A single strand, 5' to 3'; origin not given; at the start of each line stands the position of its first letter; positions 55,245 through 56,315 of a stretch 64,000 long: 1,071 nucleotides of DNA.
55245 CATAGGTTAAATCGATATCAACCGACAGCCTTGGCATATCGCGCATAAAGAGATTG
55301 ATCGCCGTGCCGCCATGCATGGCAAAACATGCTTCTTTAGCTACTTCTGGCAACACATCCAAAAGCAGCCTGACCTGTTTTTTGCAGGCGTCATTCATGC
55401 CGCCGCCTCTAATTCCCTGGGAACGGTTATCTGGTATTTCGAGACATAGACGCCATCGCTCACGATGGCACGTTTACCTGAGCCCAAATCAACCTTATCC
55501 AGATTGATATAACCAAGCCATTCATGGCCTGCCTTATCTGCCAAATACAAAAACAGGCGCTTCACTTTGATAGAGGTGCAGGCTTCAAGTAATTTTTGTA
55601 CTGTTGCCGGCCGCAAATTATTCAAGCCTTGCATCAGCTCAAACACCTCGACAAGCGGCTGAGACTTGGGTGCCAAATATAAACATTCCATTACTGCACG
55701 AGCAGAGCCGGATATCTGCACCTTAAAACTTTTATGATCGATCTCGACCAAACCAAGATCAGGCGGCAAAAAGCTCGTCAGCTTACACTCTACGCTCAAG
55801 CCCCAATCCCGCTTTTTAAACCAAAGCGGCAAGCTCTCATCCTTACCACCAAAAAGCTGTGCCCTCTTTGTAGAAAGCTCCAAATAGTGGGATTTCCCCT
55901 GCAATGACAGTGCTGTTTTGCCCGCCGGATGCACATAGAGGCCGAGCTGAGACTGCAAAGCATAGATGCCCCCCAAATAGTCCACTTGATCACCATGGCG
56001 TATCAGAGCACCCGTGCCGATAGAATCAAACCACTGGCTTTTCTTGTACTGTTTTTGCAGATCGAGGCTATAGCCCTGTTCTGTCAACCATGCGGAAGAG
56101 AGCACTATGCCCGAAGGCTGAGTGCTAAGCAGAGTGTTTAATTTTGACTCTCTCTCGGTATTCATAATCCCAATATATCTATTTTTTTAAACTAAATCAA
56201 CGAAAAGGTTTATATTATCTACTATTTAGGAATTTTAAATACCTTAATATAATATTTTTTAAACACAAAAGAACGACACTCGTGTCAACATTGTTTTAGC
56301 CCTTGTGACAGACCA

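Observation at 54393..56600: AbiEi/AbiEii abortive-infection module inserted into the 5' end of prfC, leaving a displaced prfC 5' fragment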

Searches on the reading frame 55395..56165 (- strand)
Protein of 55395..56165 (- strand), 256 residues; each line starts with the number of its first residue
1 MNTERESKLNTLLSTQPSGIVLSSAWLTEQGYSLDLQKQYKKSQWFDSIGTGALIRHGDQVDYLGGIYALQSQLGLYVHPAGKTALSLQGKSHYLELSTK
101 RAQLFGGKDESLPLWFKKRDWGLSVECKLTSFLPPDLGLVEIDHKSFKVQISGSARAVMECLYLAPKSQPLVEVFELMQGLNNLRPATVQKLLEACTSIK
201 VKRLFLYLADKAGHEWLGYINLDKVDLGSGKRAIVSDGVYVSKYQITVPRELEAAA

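Call 6: search_protein_families(library=pfam, proteins=[window:55395-56165:-])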
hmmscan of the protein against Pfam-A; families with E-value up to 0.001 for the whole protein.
window:55395-56165:- (256 aa): 2 families
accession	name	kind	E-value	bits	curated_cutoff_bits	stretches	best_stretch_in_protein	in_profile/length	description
PF11459.13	AbiEi_3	-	2.6e-56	190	26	1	100-249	2-157/157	Transcriptional regulator, AbiEi antitoxin, Type IV TA system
PF17194.10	AbiEi_3_N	-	5.3e-35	119.8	26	1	6-97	2-93/93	Transcriptional regulator, AbiEi antitoxin N-terminal domain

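Call 20: find_related_loci(query=A1, collection=metagenome_contigs, flank=10000)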
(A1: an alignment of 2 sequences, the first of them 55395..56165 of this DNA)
Query A1 (256 aa) in metagenome_contigs; peptide patterns used: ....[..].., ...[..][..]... (x = any residue, [..] = any of these).
600 stretches matched a pattern (row limit reached: there are more); 129 encode a relative of the query (tblastn E <= 1e-3); the best 80 are kept; 80 distinct loci.
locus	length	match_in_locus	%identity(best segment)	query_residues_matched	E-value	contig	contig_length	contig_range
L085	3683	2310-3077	94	1-256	3e-169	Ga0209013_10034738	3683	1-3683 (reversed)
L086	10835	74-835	92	1-254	7e-160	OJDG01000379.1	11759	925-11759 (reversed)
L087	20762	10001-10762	92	1-254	3e-159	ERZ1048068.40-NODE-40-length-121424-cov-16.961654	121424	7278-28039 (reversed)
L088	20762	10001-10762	92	1-254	5e-159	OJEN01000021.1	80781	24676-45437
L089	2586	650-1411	92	1-254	2e-168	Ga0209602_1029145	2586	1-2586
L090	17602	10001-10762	90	1-254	1e-157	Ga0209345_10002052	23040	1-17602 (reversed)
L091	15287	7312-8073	91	1-254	2e-157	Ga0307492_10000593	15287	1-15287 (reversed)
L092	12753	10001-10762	91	1-254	5e-157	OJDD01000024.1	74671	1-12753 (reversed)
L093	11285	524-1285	91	1-254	2e-156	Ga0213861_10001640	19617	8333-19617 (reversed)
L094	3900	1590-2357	89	1-256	3e-161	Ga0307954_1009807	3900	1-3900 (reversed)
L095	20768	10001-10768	89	1-256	2e-156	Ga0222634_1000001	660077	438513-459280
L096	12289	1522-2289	89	1-256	4e-156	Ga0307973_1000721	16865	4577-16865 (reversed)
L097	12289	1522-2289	89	1-256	4e-156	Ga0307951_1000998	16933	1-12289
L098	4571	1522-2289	89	1-256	2e-159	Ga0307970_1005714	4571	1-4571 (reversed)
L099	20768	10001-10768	90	1-256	4e-156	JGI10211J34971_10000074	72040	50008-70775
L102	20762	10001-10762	91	1-254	1e-155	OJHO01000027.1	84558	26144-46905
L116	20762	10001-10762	84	1-254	1e-146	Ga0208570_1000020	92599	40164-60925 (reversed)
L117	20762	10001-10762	84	1-254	1e-146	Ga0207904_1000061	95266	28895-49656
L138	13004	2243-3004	75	1-254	3e-133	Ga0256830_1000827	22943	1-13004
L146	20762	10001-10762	79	1-254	2e-139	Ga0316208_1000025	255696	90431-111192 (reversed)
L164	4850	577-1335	70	1-253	4e-123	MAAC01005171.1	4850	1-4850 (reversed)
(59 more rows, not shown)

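Call 21: find_related_loci(query=A1, collection=viral_contigs, flank=10000)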
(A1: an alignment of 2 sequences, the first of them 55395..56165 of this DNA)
Query A1 (256 aa) in viral_contigs; peptide patterns used: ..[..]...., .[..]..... (x = any residue, [..] = any of these).
120 stretches matched a pattern, but none encodes a relative of the query by tblastn (E <= 1e-3).

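Call 31: search_protein_families(library=ncbifam, proteins=[L116:15717-16937:+, L116:12643-13158:+, L116:17276-17794:-, L116:17916-18896:+, window:55395-56165:-], max_evalue=0.001)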
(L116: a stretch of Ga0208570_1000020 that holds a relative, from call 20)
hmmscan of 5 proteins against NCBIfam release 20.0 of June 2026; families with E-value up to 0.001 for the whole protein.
L116:15717-16937:+ (406 aa): 1 family
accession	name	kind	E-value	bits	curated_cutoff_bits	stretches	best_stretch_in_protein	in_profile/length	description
NF007246.0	PRK09692.1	domain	3.7e-11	42.3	434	1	5-396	8-390/413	integrase domain-containing protein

L116:12643-13158:+ (171 aa): 0 families

L116:17276-17794:- (172 aa): 0 families

L116:17916-18896:+ (326 aa): 23 families
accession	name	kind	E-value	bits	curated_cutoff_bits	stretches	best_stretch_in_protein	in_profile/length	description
NF042959.1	IteA_antiphage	equivalog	1.1e-63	215.6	510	1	36-318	40-323/367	anti-phage ATPase IteA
NF003069.1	PRK03992.1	subfamily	1.4e-33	116.6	500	1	72-317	116-370/379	proteasome-activating nucleotidase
TIGR01242.2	TIGR01242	subfamily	8.1e-31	107.3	500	1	72-318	99-354/362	proteasome-activating nucleotidase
TIGR01241.2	FtsH_fam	equivalog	1.1e-27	97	600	1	77-314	152-397/598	ATP-dependent zinc metalloprotease FtsH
TIGR01243.1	CDC48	subfamily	2.7e-26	92.1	802.65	1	111-301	478-674/733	CDC48 family AAA ATPase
NF047747.1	PrtsmActNtasePan2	equivalog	1.4e-25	90.4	700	1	76-316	140-389/397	proteasome-activating nucleotidase Pan2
NF041006.2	cell_div_CdvC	equivalog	4.5e-25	88.4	650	1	47-288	55-311/370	cell division protein CdvC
NF047748.1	PrtsmActNtasePan1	equivalog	6.5e-25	88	750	1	75-312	136-382/405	proteasome-activating nucleotidase Pan1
NF008004.0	PRK10733.1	equivalog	3.6e-21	74.8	1008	1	103-296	168-369/644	ATP-dependent zinc metalloprotease FtsH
TIGR03689.1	pup_AAA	equivalog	6.8e-15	54.7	504.75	1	64-241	160-356/512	proteasome ATPase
TIGR03922.1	T7SS_EccA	equivalog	4.2e-11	42.1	466.65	1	119-228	311-424/557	type VII secretion AAA-ATPase EccA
NF003229.0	PRK04195.1-5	equivalog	8.4e-08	31.3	280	1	114-230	43-145/413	replication factor C large subunit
TIGR02881.1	spore_V_K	equivalog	9.1e-07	28.2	422.95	1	114-227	33-150/261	stage V sporulation protein K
TIGR00382.1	clpX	equivalog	3.4e-06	26.3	370.75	1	55-215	54-221/414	ATP-dependent protease ATP-binding subunit ClpX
NF003745.1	PRK05342.1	equivalog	1.2e-05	24.3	359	1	119-216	108-214/418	ATP-dependent Clp protease ATP-binding subunit ClpX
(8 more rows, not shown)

window:55395-56165:- (256 aa): 0 families

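Call 48: search_dna_similar(query=L116:15717-16937:+, collection=phages, mode=protein, max_rows=25)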
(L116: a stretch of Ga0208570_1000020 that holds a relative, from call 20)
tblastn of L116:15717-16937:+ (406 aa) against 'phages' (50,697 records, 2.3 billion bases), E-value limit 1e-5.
Records with a match: 571; places in all: 576; records where one place covers at least 80% of the query: 475.
Best place of each record, by identity: <60% 571.
By first word of the organism name: Vibrio 113; Stx2a-converting 110; Escherichia 72; Klebsiella 37; Pseudomonas 35; Enterobacteria 27; Salmonella 27; Rhodobacter 22; Stx2c-converting 17; Stx2-converting 17; and 30 more.
By host as written in the record: - 253; Escherichia coli 37; Rhodobacter capsulatus YW1 22; Pseudomonas aeruginosa 20; Klebsiella pneumoniae 16; Moraxella catarrhalis 14; Vibrio anguillarum strain BA35 10; Escherichia coli O157:H7 8; and 127 more.
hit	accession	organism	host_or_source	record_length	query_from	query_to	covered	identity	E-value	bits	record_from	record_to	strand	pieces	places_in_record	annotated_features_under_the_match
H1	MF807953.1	Escherichia phage Ayreon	Escherichia coli K12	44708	2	402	99%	50.9%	9e-125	402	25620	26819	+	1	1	integrase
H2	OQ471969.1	Acinetobacter phage vB_AbaM_ABMM1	Acinetobacter baumannii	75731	3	404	99%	50.7%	2e-130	419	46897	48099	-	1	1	integrase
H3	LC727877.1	Stx2c-converting phage Stx2c_JNE090279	-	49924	2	402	99%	50.6%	3e-124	401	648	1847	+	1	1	none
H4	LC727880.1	Stx2c-converting phage Stx2c_2409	-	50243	2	402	99%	50.6%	3e-124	401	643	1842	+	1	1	none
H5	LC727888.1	Stx2c-converting phage Stx2c_JNE110649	-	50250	2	402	99%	50.6%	3e-124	401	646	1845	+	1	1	none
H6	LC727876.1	Stx2c-converting phage Stx2c_PV98-693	-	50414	2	402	99%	50.6%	3e-124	401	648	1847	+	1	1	none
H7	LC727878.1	Stx2c-converting phage Stx2c_JNE072859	-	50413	2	402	99%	50.6%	3e-124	401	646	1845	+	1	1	none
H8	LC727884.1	Stx2c-converting phage Stx2c_JNE121036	-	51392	2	402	99%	50.6%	3e-124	401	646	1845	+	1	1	none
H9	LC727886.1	Stx2c-converting phage Stx2c_04E077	-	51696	2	402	99%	50.6%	3e-124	401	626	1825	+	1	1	none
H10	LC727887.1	Stx2c-converting phage Stx2c_JNE130578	-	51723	2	402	99%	50.6%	3e-124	401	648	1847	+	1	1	none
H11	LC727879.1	Stx2c-converting phage Stx2c_JNE082642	-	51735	2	402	99%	50.6%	3e-124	401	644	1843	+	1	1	none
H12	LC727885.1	Stx2c-converting phage Stx2c_JNE091235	-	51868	2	402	99%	50.6%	3e-124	401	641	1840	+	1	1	none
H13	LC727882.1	Stx2c-converting phage Stx2c_JNE102208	-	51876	2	402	99%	50.6%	3e-124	401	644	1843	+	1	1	none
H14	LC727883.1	Stx2c-converting phage Stx2c_JNE102805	-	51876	2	402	99%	50.6%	3e-124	401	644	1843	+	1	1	none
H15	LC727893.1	Stx1a-converting phage Stx1_JNE130812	-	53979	2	402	99%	50.6%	3e-124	401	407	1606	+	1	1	none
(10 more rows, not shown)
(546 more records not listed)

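Call 49: search_protein_families(library=pfam, proteins=[L116:15717-16937:+, L116:12643-13158:+, L116:17276-17794:-, L091:4030-4503:+, L091:4500-5105:+, L138:1603-1995:+, L091:6567-7022:+, L146:8540-9265:-, L146:9278-9685:-])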
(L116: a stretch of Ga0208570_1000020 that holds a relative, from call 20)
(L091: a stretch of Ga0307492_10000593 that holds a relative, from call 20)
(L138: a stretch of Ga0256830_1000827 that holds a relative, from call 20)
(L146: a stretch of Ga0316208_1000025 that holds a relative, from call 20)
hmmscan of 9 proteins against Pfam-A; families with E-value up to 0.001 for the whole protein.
L116:15717-16937:+ (406 aa): 3 families
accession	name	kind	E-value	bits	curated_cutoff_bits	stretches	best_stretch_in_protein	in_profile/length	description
PF13356.12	Arm-DNA-bind_3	-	1.1e-17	64.4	27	1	5-90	1-81/83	Arm DNA-binding domain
PF22022.2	Phage_int_M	-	1.2e-10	42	27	1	102-188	1-89/96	Phage integrase central domain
PF00589.27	Phage_integrase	-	3.1e-09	37.3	27.1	1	212-382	6-169/172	Phage integrase family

L116:12643-13158:+ (171 aa): 1 family
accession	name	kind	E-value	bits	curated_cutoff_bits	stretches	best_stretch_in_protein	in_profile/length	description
PF07275.16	ArdA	-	1.3e-48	166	27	1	7-163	1-154/155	Antirestriction protein (ArdA)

L116:17276-17794:- (172 aa): 0 families

L091:4030-4503:+ (157 aa): 3 families
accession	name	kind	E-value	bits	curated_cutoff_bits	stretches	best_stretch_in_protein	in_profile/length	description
PF01381.28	HTH_3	-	3.1e-09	37.2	23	1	36-90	1-53/55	Helix-turn-helix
PF13443.12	HTH_26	-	1.5e-05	25.6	22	1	43-89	9-54/63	Cro/C1-type HTH DNA-binding domain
PF13560.12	HTH_31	-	0.00011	22.9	27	1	36-66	6-36/64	Helix-turn-helix domain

L091:4500-5105:+ (201 aa): 1 family
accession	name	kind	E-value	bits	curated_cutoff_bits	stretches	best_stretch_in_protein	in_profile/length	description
PF02661.23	Fic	-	1.7e-14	54.8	24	1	61-153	2-93/93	Fic/DOC family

L138:1603-1995:+ (130 aa): 0 families

L091:6567-7022:+ (151 aa): 1 family
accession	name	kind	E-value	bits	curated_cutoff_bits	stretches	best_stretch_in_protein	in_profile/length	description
PF07275.16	ArdA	-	3.5e-39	135.4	27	1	2-143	15-154/155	Antirestriction protein (ArdA)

L146:8540-9265:- (241 aa): 1 family
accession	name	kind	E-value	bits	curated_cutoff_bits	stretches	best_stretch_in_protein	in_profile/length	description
PF03203.19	MerC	-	1.3e-06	29.4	27.6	1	124-224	5-106/108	MerC mercury resistance protein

L146:9278-9685:- (135 aa): 3 families
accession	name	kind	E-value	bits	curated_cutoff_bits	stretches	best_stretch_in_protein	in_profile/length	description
PF13411.12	MerR_1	-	2.2e-20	73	21.6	1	7-73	2-67/69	MerR HTH family regulatory protein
PF09278.17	MerR-DNA-bind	-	1.6e-19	70.7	25.4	1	49-112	1-64/65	MerR, DNA binding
PF00376.29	MerR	-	7e-18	64.6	28.2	1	7-44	1-38/38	MerR family regulatory protein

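Call 50: get_annotated_region(hit=H3, flank=1200)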
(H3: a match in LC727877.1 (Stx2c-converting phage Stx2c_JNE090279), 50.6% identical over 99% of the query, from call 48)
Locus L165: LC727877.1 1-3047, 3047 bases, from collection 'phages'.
description: Stx2c-converting phage Stx2c_JNE090279 DNA, complete genome.
organism: Stx2c-converting phage Stx2c_JNE090279 (NCBI taxid 2977471)
taxonomy: Viruses; Duplodnaviria; Heunggongvirae; Uroviricota; Caudoviricetes
host: -; source: -; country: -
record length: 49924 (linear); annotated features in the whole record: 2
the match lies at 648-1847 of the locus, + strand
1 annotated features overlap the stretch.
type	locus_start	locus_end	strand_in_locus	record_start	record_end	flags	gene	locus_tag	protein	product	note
repeat_region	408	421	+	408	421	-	-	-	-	-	duplication due to insertion of Stx2c_JNE090279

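Call 51: get_annotated_region(hit=H2, flank=1500)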
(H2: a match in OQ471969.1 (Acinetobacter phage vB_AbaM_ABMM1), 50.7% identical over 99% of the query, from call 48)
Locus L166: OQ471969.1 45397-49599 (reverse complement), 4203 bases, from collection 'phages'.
description: Acinetobacter phage vB_AbaM_ABMM1, complete genome.
organism: Acinetobacter phage vB_AbaM_ABMM1 (NCBI taxid 3032412)
taxonomy: Viruses; Duplodnaviria; Heunggongvirae; Uroviricota; Caudoviricetes
host: Acinetobacter baumannii; source: -; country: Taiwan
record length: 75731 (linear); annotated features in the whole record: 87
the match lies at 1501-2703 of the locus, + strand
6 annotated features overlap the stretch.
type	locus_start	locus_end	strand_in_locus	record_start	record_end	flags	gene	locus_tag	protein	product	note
CDS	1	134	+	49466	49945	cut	-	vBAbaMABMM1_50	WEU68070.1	hypothetical protein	-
CDS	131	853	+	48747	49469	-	-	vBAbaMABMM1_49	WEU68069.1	hypothetical protein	-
CDS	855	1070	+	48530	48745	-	-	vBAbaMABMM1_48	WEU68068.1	hypothetical protein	-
CDS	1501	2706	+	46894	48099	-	-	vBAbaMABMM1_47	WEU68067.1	integrase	-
CDS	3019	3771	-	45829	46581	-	-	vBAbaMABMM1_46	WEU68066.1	hypothetical protein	-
CDS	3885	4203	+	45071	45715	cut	-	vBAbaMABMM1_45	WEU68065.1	hypothetical protein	-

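Call 71: search_dna_similar(query=L116:15717-16937:+, collection=plasmids, mode=protein, max_rows=15)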
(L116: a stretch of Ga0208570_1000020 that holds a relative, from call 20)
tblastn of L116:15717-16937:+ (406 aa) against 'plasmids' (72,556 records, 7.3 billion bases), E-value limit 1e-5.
Records with a match: 1446; places in all: 1504; records where one place covers at least 80% of the query: 417.
Best place of each record, by identity: <60% 1446.
By first word of the organism name: Klebsiella 451; Escherichia 268; Acinetobacter 260; Enterobacter 95; Pantoea 76; Yersinia 63; Salmonella 56; Pseudomonas 29; Citrobacter 25; Rahnella 12; and 47 more.
By predicted mobility (MOB-suite, as given by PLSDB): non-mobilizable 1112; mobilizable 249; conjugative 85.
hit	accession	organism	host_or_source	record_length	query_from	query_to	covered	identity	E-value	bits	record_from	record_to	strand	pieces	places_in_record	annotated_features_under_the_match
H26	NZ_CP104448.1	Acinetobacter baumannii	Homo sapiens,sputum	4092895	3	404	99%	50.5%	1e-129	418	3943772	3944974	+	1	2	none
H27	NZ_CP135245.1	Escherichia coli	Food,other,Pig ear pet treat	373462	2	402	99%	50.6%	2e-123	400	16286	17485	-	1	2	site-specific integrase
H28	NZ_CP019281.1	Escherichia coli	pig,whole organism,stool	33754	2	402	99%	50.4%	4e-123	399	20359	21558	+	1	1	site-specific integrase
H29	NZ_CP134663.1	Escherichia coli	Larus michahellis,bacteria,cloaca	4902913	2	402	99%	50.4%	9e-123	398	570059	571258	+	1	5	none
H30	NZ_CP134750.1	Pantoea agglomerans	cell culture,bulb ...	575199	2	403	99%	46.4%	2e-112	368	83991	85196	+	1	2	site-specific integrase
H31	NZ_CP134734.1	Pantoea agglomerans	cell culture,Water from main ditch ...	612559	2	403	99%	46.4%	2e-112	368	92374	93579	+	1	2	site-specific integrase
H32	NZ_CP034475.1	Pantoea agglomerans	food,leaf from rome apple cultivar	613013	2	403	99%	46.4%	2e-112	368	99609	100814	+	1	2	site-specific integrase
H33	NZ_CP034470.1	Pantoea agglomerans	food,leaf from rome apple cultivar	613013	2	403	99%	46.4%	2e-112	368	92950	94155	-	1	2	site-specific integrase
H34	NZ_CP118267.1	Pantoea sp. Lij88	cell culture,soil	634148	2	398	98%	46.3%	7e-108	355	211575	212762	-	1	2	site-specific integrase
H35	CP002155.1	Edwardsiella tarda FL6-60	-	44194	3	401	98%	45.1%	2e-106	352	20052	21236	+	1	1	phage integrase family protein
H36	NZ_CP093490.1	Klebsiella pneumoniae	Homo sapiens,Isolated from blood of a ...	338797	2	401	99%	45.0%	3e-105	348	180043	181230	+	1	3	site-specific integrase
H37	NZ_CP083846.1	Enterobacter asburiae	Homo sapiens,sputum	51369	2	402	99%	43.9%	1e-103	343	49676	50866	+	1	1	site-specific integrase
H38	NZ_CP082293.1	Pantoea alfalfae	Medicago,single cell,alfalfa seeds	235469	3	398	98%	44.4%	2e-105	348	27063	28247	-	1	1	site-specific integrase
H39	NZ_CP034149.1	Pantoea agglomerans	whole organism,Poland, Warsaw area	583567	2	402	99%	43.7%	2e-106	352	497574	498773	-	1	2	integrase family protein | hypothetical protein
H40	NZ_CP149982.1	Morganella morganii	Homo sapiens,sputum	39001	3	402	99%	42.5%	1e-93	315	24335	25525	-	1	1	site-specific integrase | hypothetical protein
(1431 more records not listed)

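Call 73: search_protein_families(library=padloc, proteins=[window:55395-56165:-, L116:17916-18896:+, L116:17276-17794:-, L088:2505-5720:+, L088:5738-8359:+])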
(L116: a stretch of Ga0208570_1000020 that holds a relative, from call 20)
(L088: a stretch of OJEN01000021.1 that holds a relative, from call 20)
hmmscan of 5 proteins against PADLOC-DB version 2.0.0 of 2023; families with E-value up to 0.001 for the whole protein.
window:55395-56165:- (256 aa): 1 family
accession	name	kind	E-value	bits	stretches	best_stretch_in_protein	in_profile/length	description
PDLC02227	AbiEi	-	9.2e-85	281.9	1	1-254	1-231/233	AbiEi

L116:17916-18896:+ (326 aa): 9 families
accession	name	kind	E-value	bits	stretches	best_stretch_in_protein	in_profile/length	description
PDLC02196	IetA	-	3.5e-74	248.5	1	6-319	2-321/374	-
PDLC04232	IetA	-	1.3e-65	220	1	5-320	1-317/330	-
PDLC02195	IetA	-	4e-53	179.1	1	89-315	106-332/395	-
PDLC04231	IetA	-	2.5e-38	130.4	1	76-254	73-251/262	-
PDLC00915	TRIP13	-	4.1e-13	47.4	1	87-264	29-225/302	TRIP13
PDLC00914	TRIP13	-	1.5e-11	42.3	1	113-261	64-229/302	TRIP13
PDLC02793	SspF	-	0.00013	18.5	1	118-235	50-146/600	SspF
PDLC03838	DolB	-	0.00039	17.8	0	123-189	169-240/375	-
PDLC04140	mad8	-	0.00086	16.9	0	117-209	24-76/314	mads_8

L116:17276-17794:- (172 aa): 0 families

L088:2505-5720:+ (1071 aa): 1 family
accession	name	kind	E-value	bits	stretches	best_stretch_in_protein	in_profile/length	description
PDLC03654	REase_III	-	1.7e-205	683.1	2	324-1069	377-1127/1154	Type III restriction enzyme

L088:5738-8359:+ (873 aa): 26 families (the best 25 are shown)
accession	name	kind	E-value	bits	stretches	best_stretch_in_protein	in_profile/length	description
PDLC04891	PDC-S06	-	1.9e-204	679.6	1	12-869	3-857/858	-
PDLC04893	PDC-S06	-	2.8e-172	573.2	1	13-868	5-859/862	-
PDLC04888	PDC-S06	-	2.1e-87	292.2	1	8-857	7-841/851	-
PDLC04892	PDC-S06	-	2e-77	259.3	1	16-705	9-682/843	-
PDLC04135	mad3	-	4.8e-16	57.3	1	530-707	195-333/374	mads_3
PDLC03859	LmuB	-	4.4e-13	47.3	1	220-705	198-589/611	-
PDLC04886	PDC-S06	-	3.9e-11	40.5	1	617-709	482-584/727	-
PDLC02980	AriA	-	1.7e-10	39.4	1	610-702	189-304/304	-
PDLC04887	PDC-S06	-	2e-10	37.9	1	498-706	421-625/790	-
PDLC04897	PDC-S06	-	3.4e-10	37.1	1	528-700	399-581/727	-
PDLC04896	PDC-S06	-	3e-09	34.1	1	505-717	393-585/732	-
PDLC04894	PDC-S06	-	3.9e-09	33.6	1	541-710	416-583/740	-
PDLC04898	PDC-S06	-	7.3e-08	29.2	1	629-702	527-612/752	-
PDLC04895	PDC-S06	-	9.5e-08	29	1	629-696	556-628/784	-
PDLC04890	PDC-S06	-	1.4e-07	28.5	1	629-703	491-579/732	-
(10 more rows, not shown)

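Call 78: find_homologous_proteins(query=L116:15717-16937:+, max_evalue=1e-30)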
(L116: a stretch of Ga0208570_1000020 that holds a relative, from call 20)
Query L116:15717-16937:+ (406 aa): 947 proteins with E <= 1e-30 among 4815 candidates; the best 120 are listed.
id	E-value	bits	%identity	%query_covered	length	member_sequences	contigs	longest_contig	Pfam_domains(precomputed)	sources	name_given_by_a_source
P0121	1.1e-271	919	99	100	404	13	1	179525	PF22022.3,PF13356.13,PF00589.28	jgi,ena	-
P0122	4.1e-220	749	80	99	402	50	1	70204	PF22022.3,PF13356.13,PF00589.28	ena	-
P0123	2.9e-218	743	78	99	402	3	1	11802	PF22022.3,PF13356.13,PF00589.28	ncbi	-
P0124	6.2e-211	719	77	99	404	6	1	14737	PF22022.3,PF13356.13,PF00589.28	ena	-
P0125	3.7e-210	716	76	99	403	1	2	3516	PF22022.3,PF13356.13,PF00589.28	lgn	-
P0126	4.3e-207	706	76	99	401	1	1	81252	PF22022.3,PF13356.13,PF00589.28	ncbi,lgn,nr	ncbi:MAG: site-specific integrase [Candidatus Thiodiazotropha sp. (ex Troendleina suluensis)]|nr:sit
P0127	1.1e-205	702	75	99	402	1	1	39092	PF22022.3,PF13356.13,PF00589.28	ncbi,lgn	ncbi:MAG: site-specific integrase [Candidatus Thiodiazotropha endolucinida]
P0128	2.8e-204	697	77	98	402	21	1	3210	PF22022.3,PF13356.13,PF00589.28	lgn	-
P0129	3.2e-204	697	76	99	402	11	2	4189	PF22022.3,PF13356.13,PF00589.28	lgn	-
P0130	2.5e-202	691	75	99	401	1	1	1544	PF22022.3,PF13356.13,PF00589.28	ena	-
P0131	9.3e-198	676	74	99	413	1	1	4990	PF22022.3,PF13356.13,PF00589.28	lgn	-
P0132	6.4e-194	663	71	100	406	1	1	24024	PF22022.3,PF13356.13,PF00589.28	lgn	-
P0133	1.8e-191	655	99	71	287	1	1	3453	PF22022.3,PF00589.28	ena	-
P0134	1.6e-190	652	69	100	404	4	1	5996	PF22022.3,PF13356.13,PF00589.28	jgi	-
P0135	1.7e-190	652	71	99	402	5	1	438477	PF22022.3,PF13356.13,PF00589.28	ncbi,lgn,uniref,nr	ncbi:site-specific integrase [Vibrio diabolicus]|uniref:tyrosine-type recombinase/integrase n=1 Tax=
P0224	5.9e-173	594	61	99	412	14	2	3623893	PF22022.3,PF13356.13,PF00589.28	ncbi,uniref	ncbi:tyrosine-type recombinase/integrase [Alcanivorax sp. IL3]|uniref:tyrosine-type recombinase/inte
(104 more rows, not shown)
